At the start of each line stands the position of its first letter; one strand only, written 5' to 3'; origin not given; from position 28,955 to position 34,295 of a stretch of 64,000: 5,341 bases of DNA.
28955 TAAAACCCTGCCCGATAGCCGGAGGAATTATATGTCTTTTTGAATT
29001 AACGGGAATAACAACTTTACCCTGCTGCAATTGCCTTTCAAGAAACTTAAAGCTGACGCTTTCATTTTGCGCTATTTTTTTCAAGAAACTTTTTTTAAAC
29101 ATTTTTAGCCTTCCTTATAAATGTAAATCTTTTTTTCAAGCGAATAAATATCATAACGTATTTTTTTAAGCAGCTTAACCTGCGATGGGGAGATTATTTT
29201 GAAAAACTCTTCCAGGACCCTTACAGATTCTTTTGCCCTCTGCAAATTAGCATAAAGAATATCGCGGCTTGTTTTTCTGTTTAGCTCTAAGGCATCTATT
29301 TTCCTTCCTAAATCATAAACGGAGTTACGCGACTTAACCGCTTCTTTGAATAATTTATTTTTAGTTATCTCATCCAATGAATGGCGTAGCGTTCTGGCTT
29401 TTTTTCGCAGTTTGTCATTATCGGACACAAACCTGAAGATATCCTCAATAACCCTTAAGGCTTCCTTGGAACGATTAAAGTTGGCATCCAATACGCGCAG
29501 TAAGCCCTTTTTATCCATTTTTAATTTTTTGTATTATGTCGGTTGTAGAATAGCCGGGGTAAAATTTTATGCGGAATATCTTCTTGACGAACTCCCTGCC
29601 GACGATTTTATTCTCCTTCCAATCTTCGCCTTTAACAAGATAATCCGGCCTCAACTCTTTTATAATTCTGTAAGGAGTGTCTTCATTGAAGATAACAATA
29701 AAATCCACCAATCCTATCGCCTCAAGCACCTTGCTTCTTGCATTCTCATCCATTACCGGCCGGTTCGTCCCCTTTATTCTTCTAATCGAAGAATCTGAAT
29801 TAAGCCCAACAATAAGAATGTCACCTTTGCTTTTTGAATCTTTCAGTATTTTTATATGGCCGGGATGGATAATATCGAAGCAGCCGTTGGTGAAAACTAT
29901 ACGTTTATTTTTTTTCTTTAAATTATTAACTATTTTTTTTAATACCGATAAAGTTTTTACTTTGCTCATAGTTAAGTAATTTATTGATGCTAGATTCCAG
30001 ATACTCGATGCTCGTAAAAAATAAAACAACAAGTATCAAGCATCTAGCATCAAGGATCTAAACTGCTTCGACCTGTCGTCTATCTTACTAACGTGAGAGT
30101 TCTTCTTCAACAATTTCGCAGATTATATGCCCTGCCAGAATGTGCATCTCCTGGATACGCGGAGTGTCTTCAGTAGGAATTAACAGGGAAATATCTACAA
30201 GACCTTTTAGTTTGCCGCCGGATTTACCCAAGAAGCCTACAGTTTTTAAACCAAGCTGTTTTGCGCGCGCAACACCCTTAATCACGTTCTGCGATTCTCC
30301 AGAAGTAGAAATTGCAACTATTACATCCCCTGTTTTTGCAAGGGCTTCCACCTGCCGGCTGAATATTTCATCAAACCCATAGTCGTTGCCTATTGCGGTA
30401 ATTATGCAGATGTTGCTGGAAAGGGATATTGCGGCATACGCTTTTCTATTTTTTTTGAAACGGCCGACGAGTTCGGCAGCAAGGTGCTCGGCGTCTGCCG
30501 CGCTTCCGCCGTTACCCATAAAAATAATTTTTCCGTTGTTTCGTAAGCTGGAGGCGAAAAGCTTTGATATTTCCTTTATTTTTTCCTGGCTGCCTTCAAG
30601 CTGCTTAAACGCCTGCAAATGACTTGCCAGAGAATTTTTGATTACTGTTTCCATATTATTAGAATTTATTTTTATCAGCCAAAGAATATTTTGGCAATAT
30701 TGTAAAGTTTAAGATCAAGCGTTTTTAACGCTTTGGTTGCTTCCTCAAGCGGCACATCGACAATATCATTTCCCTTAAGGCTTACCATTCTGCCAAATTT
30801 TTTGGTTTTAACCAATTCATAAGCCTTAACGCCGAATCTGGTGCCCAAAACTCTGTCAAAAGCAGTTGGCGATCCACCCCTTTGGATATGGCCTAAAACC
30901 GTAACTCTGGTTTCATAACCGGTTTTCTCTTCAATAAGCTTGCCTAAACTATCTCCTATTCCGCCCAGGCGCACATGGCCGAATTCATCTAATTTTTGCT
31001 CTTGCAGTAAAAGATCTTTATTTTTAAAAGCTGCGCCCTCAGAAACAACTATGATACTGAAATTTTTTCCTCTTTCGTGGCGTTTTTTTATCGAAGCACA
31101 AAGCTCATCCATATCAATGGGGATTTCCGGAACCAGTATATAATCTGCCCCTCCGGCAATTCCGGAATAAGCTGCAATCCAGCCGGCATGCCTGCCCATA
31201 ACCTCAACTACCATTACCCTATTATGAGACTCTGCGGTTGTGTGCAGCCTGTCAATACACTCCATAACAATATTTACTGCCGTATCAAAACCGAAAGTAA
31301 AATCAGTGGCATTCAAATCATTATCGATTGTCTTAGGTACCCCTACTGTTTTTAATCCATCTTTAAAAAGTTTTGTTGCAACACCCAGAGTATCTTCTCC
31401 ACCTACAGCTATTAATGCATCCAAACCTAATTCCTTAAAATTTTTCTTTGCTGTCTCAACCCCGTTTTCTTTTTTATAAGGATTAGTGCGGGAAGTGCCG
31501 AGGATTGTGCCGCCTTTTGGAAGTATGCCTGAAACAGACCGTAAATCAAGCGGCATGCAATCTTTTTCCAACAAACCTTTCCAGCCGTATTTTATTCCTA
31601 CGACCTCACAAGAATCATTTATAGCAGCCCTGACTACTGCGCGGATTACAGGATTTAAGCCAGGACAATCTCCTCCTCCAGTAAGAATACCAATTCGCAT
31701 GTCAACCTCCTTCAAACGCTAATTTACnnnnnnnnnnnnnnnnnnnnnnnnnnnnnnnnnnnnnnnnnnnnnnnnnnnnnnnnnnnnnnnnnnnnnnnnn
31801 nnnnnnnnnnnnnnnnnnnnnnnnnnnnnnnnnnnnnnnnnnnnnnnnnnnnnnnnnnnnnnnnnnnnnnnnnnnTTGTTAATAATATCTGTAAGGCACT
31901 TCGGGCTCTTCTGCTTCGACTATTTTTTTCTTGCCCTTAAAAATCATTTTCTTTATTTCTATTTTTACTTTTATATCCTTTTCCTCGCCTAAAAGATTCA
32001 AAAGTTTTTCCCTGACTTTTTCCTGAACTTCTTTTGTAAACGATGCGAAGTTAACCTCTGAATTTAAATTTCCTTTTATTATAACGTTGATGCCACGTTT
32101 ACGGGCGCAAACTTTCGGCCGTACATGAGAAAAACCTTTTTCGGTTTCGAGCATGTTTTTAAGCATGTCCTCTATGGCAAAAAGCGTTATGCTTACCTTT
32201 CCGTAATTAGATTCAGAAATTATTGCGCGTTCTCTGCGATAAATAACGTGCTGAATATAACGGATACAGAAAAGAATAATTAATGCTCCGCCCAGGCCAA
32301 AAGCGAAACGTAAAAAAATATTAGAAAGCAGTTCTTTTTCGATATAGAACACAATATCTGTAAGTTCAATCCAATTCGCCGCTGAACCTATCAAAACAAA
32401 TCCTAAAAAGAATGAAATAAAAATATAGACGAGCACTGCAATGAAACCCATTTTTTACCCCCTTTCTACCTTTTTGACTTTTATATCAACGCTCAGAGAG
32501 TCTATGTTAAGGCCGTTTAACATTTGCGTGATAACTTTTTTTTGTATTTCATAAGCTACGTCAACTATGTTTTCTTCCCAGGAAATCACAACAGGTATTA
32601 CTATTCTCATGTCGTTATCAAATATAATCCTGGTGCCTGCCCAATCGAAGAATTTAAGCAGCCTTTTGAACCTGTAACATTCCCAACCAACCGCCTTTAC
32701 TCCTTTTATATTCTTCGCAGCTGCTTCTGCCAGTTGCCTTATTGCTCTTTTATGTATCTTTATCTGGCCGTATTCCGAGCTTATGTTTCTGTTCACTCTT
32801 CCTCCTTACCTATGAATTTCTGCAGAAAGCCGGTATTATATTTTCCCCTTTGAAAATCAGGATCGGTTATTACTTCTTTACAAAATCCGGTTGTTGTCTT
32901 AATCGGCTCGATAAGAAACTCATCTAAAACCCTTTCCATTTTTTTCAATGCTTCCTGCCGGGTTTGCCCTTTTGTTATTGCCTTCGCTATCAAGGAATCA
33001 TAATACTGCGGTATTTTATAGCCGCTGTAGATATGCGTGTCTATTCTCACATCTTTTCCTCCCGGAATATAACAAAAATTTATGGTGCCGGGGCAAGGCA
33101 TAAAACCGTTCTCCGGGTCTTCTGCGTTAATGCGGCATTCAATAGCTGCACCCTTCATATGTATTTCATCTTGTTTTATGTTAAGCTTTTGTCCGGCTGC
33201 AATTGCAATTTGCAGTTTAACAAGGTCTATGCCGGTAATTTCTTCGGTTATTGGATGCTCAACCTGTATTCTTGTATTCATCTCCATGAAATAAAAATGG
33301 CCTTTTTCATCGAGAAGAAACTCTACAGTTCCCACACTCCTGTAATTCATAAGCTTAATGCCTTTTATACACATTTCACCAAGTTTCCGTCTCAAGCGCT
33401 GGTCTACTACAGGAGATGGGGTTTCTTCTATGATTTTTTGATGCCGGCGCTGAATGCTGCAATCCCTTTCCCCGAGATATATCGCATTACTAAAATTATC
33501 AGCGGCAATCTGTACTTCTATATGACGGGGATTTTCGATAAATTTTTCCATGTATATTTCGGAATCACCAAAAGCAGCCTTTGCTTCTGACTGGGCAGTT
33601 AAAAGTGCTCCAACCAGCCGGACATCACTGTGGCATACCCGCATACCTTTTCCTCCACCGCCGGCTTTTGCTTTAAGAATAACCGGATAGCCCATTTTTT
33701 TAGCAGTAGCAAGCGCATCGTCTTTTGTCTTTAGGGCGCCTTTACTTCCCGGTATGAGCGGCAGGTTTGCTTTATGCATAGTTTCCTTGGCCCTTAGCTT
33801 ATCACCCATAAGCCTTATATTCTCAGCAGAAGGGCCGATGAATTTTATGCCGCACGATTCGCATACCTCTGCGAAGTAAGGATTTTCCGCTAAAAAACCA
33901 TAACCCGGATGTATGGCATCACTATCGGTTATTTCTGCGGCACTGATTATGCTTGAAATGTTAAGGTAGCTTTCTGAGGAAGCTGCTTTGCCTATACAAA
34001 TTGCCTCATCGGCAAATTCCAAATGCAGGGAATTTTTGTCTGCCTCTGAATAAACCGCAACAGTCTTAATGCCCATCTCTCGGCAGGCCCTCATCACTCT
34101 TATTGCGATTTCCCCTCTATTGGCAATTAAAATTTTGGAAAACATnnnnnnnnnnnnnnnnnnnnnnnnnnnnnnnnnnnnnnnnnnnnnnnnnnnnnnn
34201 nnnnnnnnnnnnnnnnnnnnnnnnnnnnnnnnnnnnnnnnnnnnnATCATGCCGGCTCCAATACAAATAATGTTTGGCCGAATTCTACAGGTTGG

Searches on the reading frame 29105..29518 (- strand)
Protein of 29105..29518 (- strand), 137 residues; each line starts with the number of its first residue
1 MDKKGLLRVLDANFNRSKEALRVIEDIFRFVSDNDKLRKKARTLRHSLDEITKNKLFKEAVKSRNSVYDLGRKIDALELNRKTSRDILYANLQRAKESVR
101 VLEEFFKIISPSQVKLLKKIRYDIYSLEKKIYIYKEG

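Call 83: search_protein_families(library=ncbifam, proteins=[window:29105-29518:-], max_evalue=0.00001)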
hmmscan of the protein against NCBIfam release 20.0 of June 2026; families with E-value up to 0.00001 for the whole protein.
window:29105-29518:- (137 aa): 1 family
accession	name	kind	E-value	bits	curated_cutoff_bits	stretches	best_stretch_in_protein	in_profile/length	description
NF002727.0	PRK02615.1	equivalog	4.1e-31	108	335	1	4-132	12-137/349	thiamine phosphate synthase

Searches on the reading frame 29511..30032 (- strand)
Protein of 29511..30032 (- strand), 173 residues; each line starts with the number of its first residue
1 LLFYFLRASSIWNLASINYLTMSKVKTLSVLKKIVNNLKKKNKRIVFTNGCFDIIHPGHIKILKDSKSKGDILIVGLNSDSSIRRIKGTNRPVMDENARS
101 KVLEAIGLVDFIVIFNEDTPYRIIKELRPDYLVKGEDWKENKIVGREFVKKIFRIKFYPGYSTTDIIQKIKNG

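Call 83: search_protein_families(library=ncbifam, proteins=[window:29511-30032:-], max_evalue=0.00001)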
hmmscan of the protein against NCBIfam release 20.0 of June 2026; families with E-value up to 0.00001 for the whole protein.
window:29511-30032:- (173 aa): 6 families
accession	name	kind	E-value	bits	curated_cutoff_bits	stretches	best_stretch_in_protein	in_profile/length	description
TIGR02199.1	rfaE_dom_II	equivalog_domain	4.7e-53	178.9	181.5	1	34-171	2-143/144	D-glycero-beta-D-manno-heptose 1-phosphate adenylyltransferase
NF008454.0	PRK11316.1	equivalog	1.2e-47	162.6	521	1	24-172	321-473/475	bifunctional D-glycero-beta-D-manno-heptose-7-phosphate kinase/D-glycero-beta-D-manno-heptose 1-phosphate adenylyltransferase HldE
TIGR00125.1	cyt_tran_rel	domain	5.7e-16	58.5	27.7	1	45-108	1-61/65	adenylyltransferase/cytidyltransferase family protein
TIGR01518.1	g3p_cytidyltrns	equivalog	4.4e-15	55.9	165.4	1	46-168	1-123/125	glycerol-3-phosphate cytidylyltransferase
NF001985.0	PRK00777.1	subfamily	4.4e-08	33.3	104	1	45-105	6-64/157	pantetheine-phosphate adenylyltransferase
NF045965.1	RibF_rel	equivalog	5.2e-06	26.1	200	1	36-117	6-92/279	FAD synthase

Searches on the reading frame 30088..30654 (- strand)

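Call 83: search_protein_families(library=ncbifam, proteins=[window:30088-30654:-], max_evalue=0.00001)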
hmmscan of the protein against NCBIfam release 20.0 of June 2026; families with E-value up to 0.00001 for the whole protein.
window:30088-30654:- (188 aa): 9 families
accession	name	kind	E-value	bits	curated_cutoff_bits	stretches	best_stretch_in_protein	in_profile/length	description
TIGR00441.1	gmhA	equivalog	1.8e-62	210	209.45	1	31-183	2-154/154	D-sedoheptulose 7-phosphate isomerase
NF010546.0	PRK13936.1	equivalog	4.6e-57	193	276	1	5-186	11-192/197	phosphoheptose isomerase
NF001628.0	PRK00414.1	equivalog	2.1e-50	171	265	1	8-187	12-191/192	D-sedoheptulose 7-phosphate isomerase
NF008138.0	PRK10886.1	equivalog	8.4e-38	130.1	352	1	21-186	22-190/196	DnaA initiator-associating protein DiaA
NF010547.0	PRK13938.1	equivalog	1.7e-37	129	320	1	30-186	35-191/196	D-sedoheptulose 7-phosphate isomerase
NF003915.0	PRK05441.1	subfamily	1e-10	41.2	168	1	10-159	32-182/300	N-acetylmuramic acid 6-phosphate etherase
NF002805.0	PRK02947.1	subfamily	1.6e-06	27.4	135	1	14-140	13-139/247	sugar isomerase domain-containing protein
NF040776.2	AlsR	equivalog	2.6e-06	26.6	400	1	103-166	171-234/279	transcriptional repressor AlsR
NF009222.0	PRK12570.1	subfamily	6.6e-06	25.2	255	1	31-156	60-186/307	N-acetylmuramic acid 6-phosphate etherase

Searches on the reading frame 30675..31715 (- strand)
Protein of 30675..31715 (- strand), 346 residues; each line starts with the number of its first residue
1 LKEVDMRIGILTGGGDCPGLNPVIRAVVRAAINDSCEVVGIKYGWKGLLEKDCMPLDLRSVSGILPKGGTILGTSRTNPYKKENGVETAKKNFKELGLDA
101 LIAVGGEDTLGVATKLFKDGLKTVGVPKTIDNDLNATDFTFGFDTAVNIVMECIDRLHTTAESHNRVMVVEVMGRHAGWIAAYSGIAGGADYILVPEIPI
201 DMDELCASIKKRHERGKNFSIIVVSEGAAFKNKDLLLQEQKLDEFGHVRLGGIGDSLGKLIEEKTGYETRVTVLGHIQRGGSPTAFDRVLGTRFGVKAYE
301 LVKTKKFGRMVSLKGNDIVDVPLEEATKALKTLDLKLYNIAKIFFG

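Call 83: search_protein_families(library=ncbifam, proteins=[window:30675-31715:-], max_evalue=0.00001)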
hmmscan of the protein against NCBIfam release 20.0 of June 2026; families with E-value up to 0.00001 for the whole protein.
window:30675-31715:- (346 aa): 11 families
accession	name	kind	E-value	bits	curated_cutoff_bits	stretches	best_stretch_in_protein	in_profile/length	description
TIGR02483.1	PFK_mixed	subfamily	1.6e-148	494.1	430.55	1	7-326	1-324/325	phosphofructokinase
NF002872.1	PRK03202.1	subfamily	4.5e-133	443.2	253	1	6-344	1-321/323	ATP-dependent 6-phosphofructokinase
NF010674.0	PRK14071.1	equivalog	1.1e-109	366.7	544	1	6-335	5-343/360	ATP-dependent 6-phosphofructokinase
TIGR02482.1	PFKA_ATP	equivalog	8e-105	350.1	371.35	2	7-232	1-227/301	6-phosphofructokinase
TIGR02478.1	6PF1K_euk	equivalog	2.1e-78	264.3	708.4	2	121-334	141-344/744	6-phosphofructokinase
NF041103.1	PFKA_PPi_Ttgales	equivalog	1.7e-57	195.3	550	1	8-327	1-347/407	diphosphate--fructose-6-phosphate 1-phosphotransferase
NF005301.0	PRK06830.1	equivalog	1.3e-54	185.4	400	1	6-335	82-424/445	ATP-dependent 6-phosphofructokinase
NF010675.0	PRK14072.1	subfamily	5e-45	154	273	1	11-315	9-337/416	diphosphate--fructose-6-phosphate 1-phosphotransferase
NF005482.0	PRK07085.1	subfamily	8.2e-33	113.7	446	1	5-227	73-314/558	diphosphate--fructose-6-phosphate 1-phosphotransferase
TIGR02477.1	PFKA_PPi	equivalog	1.5e-31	109.5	587.95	1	5-227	67-308/539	diphosphate--fructose-6-phosphate 1-phosphotransferase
NF005121.0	PRK06555.1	equivalog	1.8e-22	79.7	395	1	6-184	4-206/404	pyrophosphate--fructose-6-phosphate 1-phosphotransferase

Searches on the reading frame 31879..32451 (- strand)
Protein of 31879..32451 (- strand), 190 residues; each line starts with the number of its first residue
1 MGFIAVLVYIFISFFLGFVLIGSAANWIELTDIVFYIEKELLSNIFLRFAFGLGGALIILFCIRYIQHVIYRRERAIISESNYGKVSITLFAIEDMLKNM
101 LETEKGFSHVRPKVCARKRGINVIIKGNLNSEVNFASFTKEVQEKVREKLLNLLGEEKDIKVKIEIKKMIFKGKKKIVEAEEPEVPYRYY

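Call 83: search_protein_families(library=ncbifam, proteins=[window:31879-32451:-], max_evalue=0.00001)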
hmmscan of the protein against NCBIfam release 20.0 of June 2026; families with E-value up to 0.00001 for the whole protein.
window:31879-32451:- (190 aa): 1 family
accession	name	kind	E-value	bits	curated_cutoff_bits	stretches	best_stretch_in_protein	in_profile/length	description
NF033218.1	anchor_AmaP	equivalog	1.7e-21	76.7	55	1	4-164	4-166/166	alkaline shock response membrane anchor protein AmaP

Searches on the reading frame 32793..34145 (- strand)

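Call 83: search_protein_families(library=ncbifam, proteins=[window:32793-34145:-], max_evalue=0.00001)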
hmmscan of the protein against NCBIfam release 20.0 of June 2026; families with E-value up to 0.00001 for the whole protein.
window:32793-34145:- (450 aa): 26 families (the best 25 are shown)
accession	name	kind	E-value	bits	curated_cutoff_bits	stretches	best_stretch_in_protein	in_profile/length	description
NF006367.0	PRK08591.1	subfamily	4.4e-215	714.6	597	1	1-447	1-447/451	acetyl-CoA carboxylase biotin carboxylase subunit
TIGR00514.1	accC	equivalog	1.4e-210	699.9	626.5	1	1-445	1-445/449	acetyl-CoA carboxylase biotin carboxylase subunit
NF004085.0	PRK05586.1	equivalog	2.2e-209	695.9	723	1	1-445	1-445/448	acetyl-CoA carboxylase biotin carboxylase subunit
NF006406.0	PRK08654.1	equivalog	2.5e-198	659.6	739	1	1-443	1-442/499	acetyl-CoA carboxylase biotin carboxylase subunit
NF006286.0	PRK08462.1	equivalog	2.6e-185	616.5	740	1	3-443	5-443/445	acetyl-CoA carboxylase biotin carboxylase subunit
NF009554.0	PRK12999.1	equivalog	7.3e-182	606.9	965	1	1-443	4-454/1147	pyruvate carboxylase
NF005525.0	PRK07178.1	equivalog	3e-178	593.3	768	1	1-443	1-441/471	acetyl-CoA carboxylase biotin carboxylase subunit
NF009471.0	PRK12833.1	equivalog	7.5e-175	582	686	1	3-447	6-450/467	acetyl-CoA carboxylase biotin carboxylase subunit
NF006287.0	PRK08463.1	equivalog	1.3e-160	535.4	775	1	1-444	1-444/479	acetyl-CoA carboxylase subunit A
TIGR01235.1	pyruv_carbox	equivalog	2.1e-159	532.2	1114.45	1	4-442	1-449/1143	pyruvate carboxylase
TIGR02712.1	urea_carbox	equivalog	3.3e-155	518.6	1303.85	1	2-445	1-443/1201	urea carboxylase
TIGR01369.1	CPSaseII_lrg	equivalog_domain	1.4e-14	52.7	1027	1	92-326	646-874/1052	carbamoyl-phosphate synthase (glutamine-hydrolyzing) large subunit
TIGR01205.1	D_ala_D_alaTIGR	subfamily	7e-14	51.5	245.65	1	92-291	83-285/318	D-alanine--D-alanine ligase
NF002378.0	PRK01372.1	subfamily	5.3e-13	48.4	243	1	92-291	77-269/305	D-alanine--D-alanine ligase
NF003671.0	PRK05294.1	equivalog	2.3e-12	45.4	599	1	92-325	643-870/1058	carbamoyl-phosphate synthase large subunit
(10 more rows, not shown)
